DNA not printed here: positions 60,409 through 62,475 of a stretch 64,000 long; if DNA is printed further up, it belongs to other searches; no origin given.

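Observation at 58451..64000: Reductive dehalogenase next to a NapC/NirT-type 12-haem cytochrome, a full TatA-C-B set and a cupredoxin: possible new organohalide electron-transport wiring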

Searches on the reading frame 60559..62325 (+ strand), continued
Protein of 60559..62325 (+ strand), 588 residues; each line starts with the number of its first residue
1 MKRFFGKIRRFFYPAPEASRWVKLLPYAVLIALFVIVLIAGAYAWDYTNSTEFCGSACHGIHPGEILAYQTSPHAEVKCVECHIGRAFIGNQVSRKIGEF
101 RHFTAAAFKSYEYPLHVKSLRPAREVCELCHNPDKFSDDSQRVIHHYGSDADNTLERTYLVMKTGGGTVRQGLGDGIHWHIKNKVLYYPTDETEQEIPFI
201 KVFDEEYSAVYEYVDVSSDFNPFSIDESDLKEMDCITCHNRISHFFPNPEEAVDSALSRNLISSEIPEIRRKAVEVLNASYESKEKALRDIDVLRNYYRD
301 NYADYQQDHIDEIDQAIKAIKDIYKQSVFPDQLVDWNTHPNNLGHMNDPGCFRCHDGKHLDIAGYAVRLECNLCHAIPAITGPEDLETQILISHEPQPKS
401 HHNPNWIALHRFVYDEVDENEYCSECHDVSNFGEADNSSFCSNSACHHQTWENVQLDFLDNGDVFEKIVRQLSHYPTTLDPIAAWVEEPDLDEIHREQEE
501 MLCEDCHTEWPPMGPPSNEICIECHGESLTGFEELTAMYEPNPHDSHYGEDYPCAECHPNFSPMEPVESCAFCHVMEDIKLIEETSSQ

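Call 45: search_protein_families(library=ncbifam, proteins=[L167:3705-4760:+, L167:3290-3700:+, L167:7475-7879:+, L167:10981-11364:+, L167:7905-8927:+], max_evalue=0.01)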
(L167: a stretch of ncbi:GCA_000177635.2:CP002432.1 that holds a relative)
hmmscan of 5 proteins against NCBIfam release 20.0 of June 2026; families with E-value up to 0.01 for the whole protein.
L167:3705-4760:+ (351 aa): 9 families
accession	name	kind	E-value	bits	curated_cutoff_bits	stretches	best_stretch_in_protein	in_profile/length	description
TIGR03866.1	PQQ_ABC_repeats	subfamily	1.7e-29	102.9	287.3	3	55-139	8-92/310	PQQ-dependent catabolism-associated beta-propeller protein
TIGR02276.1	beta_rpt_yvtn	repeat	1.5e-20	72.9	27.85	1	57-96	3-42/42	beta-propeller repeat protein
NF052340.1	hydrazine_beta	equivalog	5e-14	52.1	560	2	101-194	46-139/372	hydrazine synthase subunit beta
NF052280.1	7_blade_YncE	equivalog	1.1e-12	47.5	400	1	90-257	129-297/338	7-bladed beta-propeller protein YncE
NF052460.1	L-NosZ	equivalog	7.1e-12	44.6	700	2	61-146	147-232/480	clade III lactonase-type nitrous-oxide reductase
NF052342.1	hydrazine_BC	exception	8.9e-07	27.4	1250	0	90-188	41-139/690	hydrazine synthase subunit beta-gamma fusion subunit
NF038015.2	AztD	exception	1.4e-06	27.3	400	1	46-94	304-352/356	zinc metallochaperone AztD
NF048007.1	MmpL3Stblzr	equivalog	0.00022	20.5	600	1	117-259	35-178/366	MmpL3/TtfA transport complex stabilizer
TIGR03054.2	photo_alph_chp1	equivalog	0.003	17.8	55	0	14-84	10-69/138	photosynthetic complex assembly protein PuhC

L167:3290-3700:+ (136 aa): 4 families
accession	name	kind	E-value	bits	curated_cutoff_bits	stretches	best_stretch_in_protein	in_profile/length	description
TIGR04246.1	nitrous_NosZ_Gp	equivalog_domain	2.8e-07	29.2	625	1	55-124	491-560/578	Sec-dependent nitrous-oxide reductase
NF052460.1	L-NosZ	equivalog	0.0087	14.6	700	1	48-84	378-414/480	clade III lactonase-type nitrous-oxide reductase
TIGR02657.1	amicyanin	equivalog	0.0091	16.4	110.2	0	114-136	61-83/83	amicyanin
NF051440.1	CuResCopIPSEAE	equivalog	0.0094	15.7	280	0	22-80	19-72/180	copper-resistant cuproprotein CopI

L167:7475-7879:+ (134 aa): 1 family
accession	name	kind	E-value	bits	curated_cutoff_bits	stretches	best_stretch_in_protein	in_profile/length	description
TIGR04246.1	nitrous_NosZ_Gp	equivalog_domain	0.00012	20.5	625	1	57-122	495-560/578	Sec-dependent nitrous-oxide reductase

L167:10981-11364:+ (127 aa): 7 families
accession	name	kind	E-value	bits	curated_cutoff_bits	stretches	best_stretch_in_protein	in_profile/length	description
TIGR04246.1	nitrous_NosZ_Gp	equivalog_domain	8.2e-12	44.2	625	1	47-127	494-577/578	Sec-dependent nitrous-oxide reductase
NF052460.1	L-NosZ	equivalog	4.6e-11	41.9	700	1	48-127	389-479/480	clade III lactonase-type nitrous-oxide reductase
TIGR02866.1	CoxB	equivalog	2.5e-09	37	147.7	1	52-126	118-191/202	cytochrome c oxidase subunit II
TIGR04244.1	nitrous_NosZ_RR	equivalog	9.3e-08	31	625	1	49-127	546-627/627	TAT-dependent nitrous-oxide reductase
NF050117.1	aa3_CtaC_Actin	exception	5.2e-07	29.2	250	1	53-120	160-226/244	aa3-type cytochrome oxidase subunit II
TIGR03096.1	nitroso_cyanin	equivalog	2.6e-06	27.2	142.85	1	50-125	59-132/135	nitrosocyanin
NF041074.2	quin_ox_SoxA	equivalog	0.00018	21.4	110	1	43-126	68-153/154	proton pump complex quinol oxidase subunit SoxA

L167:7905-8927:+ (340 aa): 9 families
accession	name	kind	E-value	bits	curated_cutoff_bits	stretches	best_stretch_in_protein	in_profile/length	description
TIGR03791.1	TTQ_mauG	equivalog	1.7e-74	250.7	443.85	1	54-340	1-291/291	tryptophan tryptophylquinone biosynthesis enzyme MauG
TIGR04039.1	MXAN_0977_Heme2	hypoth_equivalog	1.8e-69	234.4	362.85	1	48-330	1-324/336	MbnH family di-heme enzyme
TIGR03981.2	SAM_quin_mod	hypoth_equivalog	3.1e-37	128.4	340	2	169-292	223-357/411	His-Xaa-Ser system-associated MauG-like protein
NF040606.1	CytoC_perox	subfamily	3.7e-09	36.3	150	1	258-290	421-453/524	di-heme-cytochrome C peroxidase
NF052341.1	hydrazine_gamma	equivalog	1.3e-08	34.2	625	1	52-254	61-242/339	hydrazine synthase subunit gamma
NF052342.1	hydrazine_BC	exception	3.3e-05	22.3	1250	1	53-243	413-587/690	hydrazine synthase subunit beta-gamma fusion subunit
TIGR04484.1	thiosulf_SoxA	equivalog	7.2e-05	22.2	110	1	42-88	91-135/212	sulfur oxidation c-type cytochrome SoxA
NF051462.1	RoxC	equivalog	0.0031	15.7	900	0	262-295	652-685/812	putative rubber dioxygenase RoxC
NF045774.1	cytochro_C551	exception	0.004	17.1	118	0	15-36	8-29/110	cytochrome c551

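Call 46: search_protein_families(library=pfam, proteins=[L167:3705-4760:+], max_evalue=0.01)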
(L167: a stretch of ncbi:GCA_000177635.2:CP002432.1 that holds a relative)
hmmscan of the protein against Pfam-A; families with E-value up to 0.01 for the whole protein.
L167:3705-4760:+ (351 aa): 3 families
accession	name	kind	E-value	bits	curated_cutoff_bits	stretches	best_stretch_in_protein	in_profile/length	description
PF21783.3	YNCE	-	1.3e-10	41.6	27.1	2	144-334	42-233/339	YNCE-like beta-propeller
PF25174.1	Beta-prop_THOC3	-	6.7e-07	29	305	1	64-228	106-270/272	THOC3 beta-propeller domain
PF02239.22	Cytochrom_D1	-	0.00018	20.6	25.5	0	55-128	43-117/368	Cytochrome D1 heme domain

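Call 47: find_encoding_contigs(protein=P0137, flank=10000, max_places=2)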
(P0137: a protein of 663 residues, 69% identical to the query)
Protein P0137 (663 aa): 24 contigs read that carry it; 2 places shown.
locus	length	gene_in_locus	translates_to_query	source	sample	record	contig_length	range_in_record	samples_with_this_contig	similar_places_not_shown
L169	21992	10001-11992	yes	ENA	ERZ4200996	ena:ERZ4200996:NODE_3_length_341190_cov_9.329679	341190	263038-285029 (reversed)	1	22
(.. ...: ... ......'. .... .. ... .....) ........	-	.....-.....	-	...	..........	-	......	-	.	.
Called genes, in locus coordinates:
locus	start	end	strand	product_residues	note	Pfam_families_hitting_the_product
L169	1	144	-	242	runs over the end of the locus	PF07179:SseB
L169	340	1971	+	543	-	PF00672:HAMP, PF13185:GAF_2 (weak), PF07730:HisKA_3 (weak), PF02518:HATPase_c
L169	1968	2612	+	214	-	PF00072:Response_reg, PF00196:GerE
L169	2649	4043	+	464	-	PF13486:Dehalogenase, PF12838:Fer4_7 (weak), PF13484:Fer4_16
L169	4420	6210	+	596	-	PF03264:Cytochrom_NNT, PF14522:Cytochrome_C7 (faint), PF22113:Mtrc-MtrF_II-IV_dom (faint), PF14537:Cytochrom_c3_2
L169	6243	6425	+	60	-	PF02416:TatA_B_E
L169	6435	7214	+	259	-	PF00902:TatC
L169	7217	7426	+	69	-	PF02416:TatA_B_E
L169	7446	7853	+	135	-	PF13473:Cupredoxin_1 (weak)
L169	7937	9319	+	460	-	PF13486:Dehalogenase, PF00037:Fer4 (faint), PF12838:Fer4_7 (weak), PF13484:Fer4_16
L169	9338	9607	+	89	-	PF27193:VcrB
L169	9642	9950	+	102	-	PF09723:Zn_ribbon_8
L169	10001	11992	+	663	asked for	PF00116:COX2 (weak), PF12801:Fer4_5 (faint)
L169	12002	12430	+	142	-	PF14387:DUF4418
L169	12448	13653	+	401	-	PF12704:MacB_PCD, PF02687:FtsX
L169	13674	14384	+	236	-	PF00005:ABC_tran, PF13304:AAA_21 (faint)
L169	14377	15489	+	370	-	-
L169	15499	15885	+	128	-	PF13473:Cupredoxin_1, PF00116:COX2 (weak)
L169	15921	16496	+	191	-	PF13187:Fer4_9, PF12838:Fer4_7, PF14697:Fer4_21 (weak), PF00037:Fer4 (weak), PF12838:Fer4_7 (weak), PF14697:Fer4_21, PF12797:Fer4_2 (weak), PF12837:Fer4_6 (weak), +6 more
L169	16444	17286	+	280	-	-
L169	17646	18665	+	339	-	PF01497:Peripla_BP_2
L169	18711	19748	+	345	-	PF01032:FecCD, PF00950:ABC-3 (weak)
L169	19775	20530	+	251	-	PF02463:SMC_N (faint), PF00005:ABC_tran, PF13304:AAA_21 (weak)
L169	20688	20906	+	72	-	-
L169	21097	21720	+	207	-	-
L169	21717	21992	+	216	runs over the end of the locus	PF08477:Roc (faint), PF00071:Ras (weak)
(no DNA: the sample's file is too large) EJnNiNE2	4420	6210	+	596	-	PF03264:Cytochrom_NNT, PF14522:Cytochrome_C7 (faint), PF22113:Mtrc-MtrF_II-IV_dom (faint), PF14537:Cytochrom_c3_2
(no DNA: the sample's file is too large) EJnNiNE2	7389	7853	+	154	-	PF13473:Cupredoxin_1 (weak)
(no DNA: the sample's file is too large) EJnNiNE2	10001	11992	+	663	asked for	PF00116:COX2 (weak), PF12801:Fer4_5 (faint)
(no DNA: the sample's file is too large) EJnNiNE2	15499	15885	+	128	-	PF13473:Cupredoxin_1, PF00116:COX2 (weak)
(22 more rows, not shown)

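Call 48: find_encoding_contigs(protein=P0155, flank=10000, max_places=1)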
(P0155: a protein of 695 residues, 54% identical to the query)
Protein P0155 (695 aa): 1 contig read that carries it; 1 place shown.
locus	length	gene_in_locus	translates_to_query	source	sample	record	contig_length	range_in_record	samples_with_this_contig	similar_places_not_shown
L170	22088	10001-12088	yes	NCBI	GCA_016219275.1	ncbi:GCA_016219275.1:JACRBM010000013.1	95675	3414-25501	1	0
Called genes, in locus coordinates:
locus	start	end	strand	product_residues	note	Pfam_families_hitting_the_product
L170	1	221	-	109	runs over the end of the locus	-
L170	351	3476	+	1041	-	PF03704:BTAD, PF00515:TPR_1 (faint), PF07719:TPR_2 (faint), PF13191:AAA_16, PF17874:TPR_MalT (weak), PF13424:TPR_12 (weak)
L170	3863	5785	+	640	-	PF02743:dCache_1, PF00672:HAMP, PF07730:HisKA_3, PF13581:HATPase_c_2 (weak), PF02518:HATPase_c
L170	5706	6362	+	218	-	PF00072:Response_reg, PF00196:GerE, PF08281:Sigma70_r4_2 (weak)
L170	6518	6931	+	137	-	PF00072:Response_reg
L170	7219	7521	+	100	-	PF14522:Cytochrome_C7 (faint), PF14537:Cytochrom_c3_2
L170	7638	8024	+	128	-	PF13473:Cupredoxin_1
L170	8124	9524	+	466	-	PF13486:Dehalogenase, PF00037:Fer4 (faint), PF12838:Fer4_7 (weak), PF13484:Fer4_16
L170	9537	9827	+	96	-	PF27193:VcrB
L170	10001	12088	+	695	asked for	PF13473:Cupredoxin_1, PF12801:Fer4_5 (weak)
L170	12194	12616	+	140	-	PF04314:LpqE-like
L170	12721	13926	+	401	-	PF12704:MacB_PCD, PF02687:FtsX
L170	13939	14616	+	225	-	PF00005:ABC_tran, PF13304:AAA_21 (weak)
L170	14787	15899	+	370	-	-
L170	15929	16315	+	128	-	PF13473:Cupredoxin_1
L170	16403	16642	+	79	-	PF09723:Zn_ribbon_8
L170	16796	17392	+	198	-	PF00037:Fer4 (weak), PF13187:Fer4_9, PF12838:Fer4_7 (weak), PF14697:Fer4_21, PF12838:Fer4_7 (weak), PF00037:Fer4, PF12797:Fer4_2 (weak), PF12837:Fer4_6 (weak), +7 more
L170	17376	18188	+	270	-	PF12801:Fer4_5 (weak), PF13237:Fer4_10 (weak)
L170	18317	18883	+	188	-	PF00037:Fer4 (weak), PF12838:Fer4_7 (weak), PF13187:Fer4_9, PF14697:Fer4_21, PF12838:Fer4_7 (weak), PF00037:Fer4 (weak), PF12797:Fer4_2 (weak), PF12837:Fer4_6 (weak), +5 more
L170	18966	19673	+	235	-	PF13187:Fer4_9 (faint), PF12801:Fer4_5 (weak), PF13237:Fer4_10 (weak)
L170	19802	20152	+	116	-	PF19493:Trypco1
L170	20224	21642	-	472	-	PF00672:HAMP, PF00512:HisKA, PF02518:HATPase_c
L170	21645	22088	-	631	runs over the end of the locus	PF16927:HisKA_7TM, PF00989:PAS (weak), PF08448:PAS_4, PF13188:PAS_8 (weak), PF13426:PAS_9 (weak), PF00512:HisKA, PF02518:HATPase_c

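Call 59: predict_structure(alignment_id=A1)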
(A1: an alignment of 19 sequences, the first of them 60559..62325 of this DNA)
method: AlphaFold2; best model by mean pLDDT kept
length: 588 residues; sequences in the alignment: 19
mean_pLDDT: 54.8   pTM: 0.36
mean pLDDT of the five models: 54.8, 51.2, 49.9, 49.7, 47.8
residues with pLDDT >= 90: 21; 70-90: 132; 50-70: 155; < 50: 280
segments of 3 or more residues with pLDDT < 50: 48-95, 109-179, 238-247, 327-361, 364-405, 422-456, 485-491, 493-499, 560-568, 584-588
pLDDT, mean of each block of 10 residues (from residue 1): 76 81 82 78 53 47 44 38 37 48 50 31 42 38 35 38 35 42 66 58 62 59 76 56 41 70 87 80 70 90 91 88 56 26 28 39 45 33 35 36 49 56 43 37 28 44 61 55 50 47 62 66 76 81 73 63 42 63 52
secondary structure, 60 per line:
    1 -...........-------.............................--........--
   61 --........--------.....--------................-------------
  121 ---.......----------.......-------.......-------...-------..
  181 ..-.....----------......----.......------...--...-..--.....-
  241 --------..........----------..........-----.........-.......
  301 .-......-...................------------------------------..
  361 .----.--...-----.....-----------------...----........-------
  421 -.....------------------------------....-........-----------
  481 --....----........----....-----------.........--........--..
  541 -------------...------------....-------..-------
elements in order: H2-12 H20-48 H51-58 H63-70 H79-83 H92-107 H124-130 E141-147 E155-161 H179-182 E184-188 E199-204 E209-215 H235-239 H249-258 H269-278 H284-292 H294-301 H303-308 H310-328 E359-361 E377-381 H406-413 H422-426 H457-460 H462-469 H483-486 H491-498 H503-506 H518-526 H529-536 H569-572

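Call 82: find_encoding_contigs(protein=P0022, flank=10000, max_places=1)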
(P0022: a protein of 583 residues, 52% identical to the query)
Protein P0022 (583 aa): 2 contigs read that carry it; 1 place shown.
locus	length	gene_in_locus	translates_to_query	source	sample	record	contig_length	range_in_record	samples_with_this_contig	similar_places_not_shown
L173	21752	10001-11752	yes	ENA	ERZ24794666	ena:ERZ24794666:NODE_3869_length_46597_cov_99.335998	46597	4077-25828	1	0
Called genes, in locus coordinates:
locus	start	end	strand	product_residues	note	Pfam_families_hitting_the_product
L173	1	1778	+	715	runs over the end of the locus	PF09371:Tex_N, PF22706:Tex_central_region, PF14639:YqgF (weak), PF16921:Tex_YqgF, PF14635:HHH_7, PF12836:HHH_3, PF17674:HHH_9, PF00575:S1, +1 more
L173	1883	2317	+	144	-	PF00011:HSP20, PF17886:ArsA_HSP20 (weak)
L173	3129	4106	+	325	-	PF00226:DnaJ, PF01556:DnaJ_C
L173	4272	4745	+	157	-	-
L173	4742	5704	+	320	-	PF02274:ADI, PF19420:DDAH_eukar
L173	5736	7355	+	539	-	PF00672:HAMP, PF13185:GAF_2 (weak), PF07730:HisKA_3, PF02518:HATPase_c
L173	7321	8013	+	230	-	PF00072:Response_reg, PF08281:Sigma70_r4_2, PF00196:GerE, PF04545:Sigma70_r4 (weak)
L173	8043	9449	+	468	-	PF13486:Dehalogenase, PF12838:Fer4_7 (weak), PF13484:Fer4_16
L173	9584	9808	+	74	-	PF27193:VcrB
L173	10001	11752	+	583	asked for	PF03264:Cytochrom_NNT (weak), PF14522:Cytochrome_C7 (faint), PF22113:Mtrc-MtrF_II-IV_dom (faint), PF14537:Cytochrom_c3_2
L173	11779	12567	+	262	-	PF00902:TatC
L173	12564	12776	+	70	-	PF02416:TatA_B_E (weak)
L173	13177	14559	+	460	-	PF13486:Dehalogenase, PF13484:Fer4_16 (weak)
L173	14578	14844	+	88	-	PF27193:VcrB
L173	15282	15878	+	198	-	PF12797:Fer4_2 (faint), PF13237:Fer4_10 (faint), PF14697:Fer4_21 (faint), PF12838:Fer4_7, PF13187:Fer4_9 (weak), PF12838:Fer4_7 (weak), PF00037:Fer4 (weak), PF12837:Fer4_6 (weak), +1 more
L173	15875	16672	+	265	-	PF12801:Fer4_5 (weak)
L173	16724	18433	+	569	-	PF22113:Mtrc-MtrF_II-IV_dom (faint)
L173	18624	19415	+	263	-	PF01061:ABC2_membrane, PF06182:ABC2_membrane_6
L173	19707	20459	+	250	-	PF06182:ABC2_membrane_6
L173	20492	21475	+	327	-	PF00005:ABC_tran, PF13304:AAA_21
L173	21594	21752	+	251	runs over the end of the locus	PF02585:PIG-L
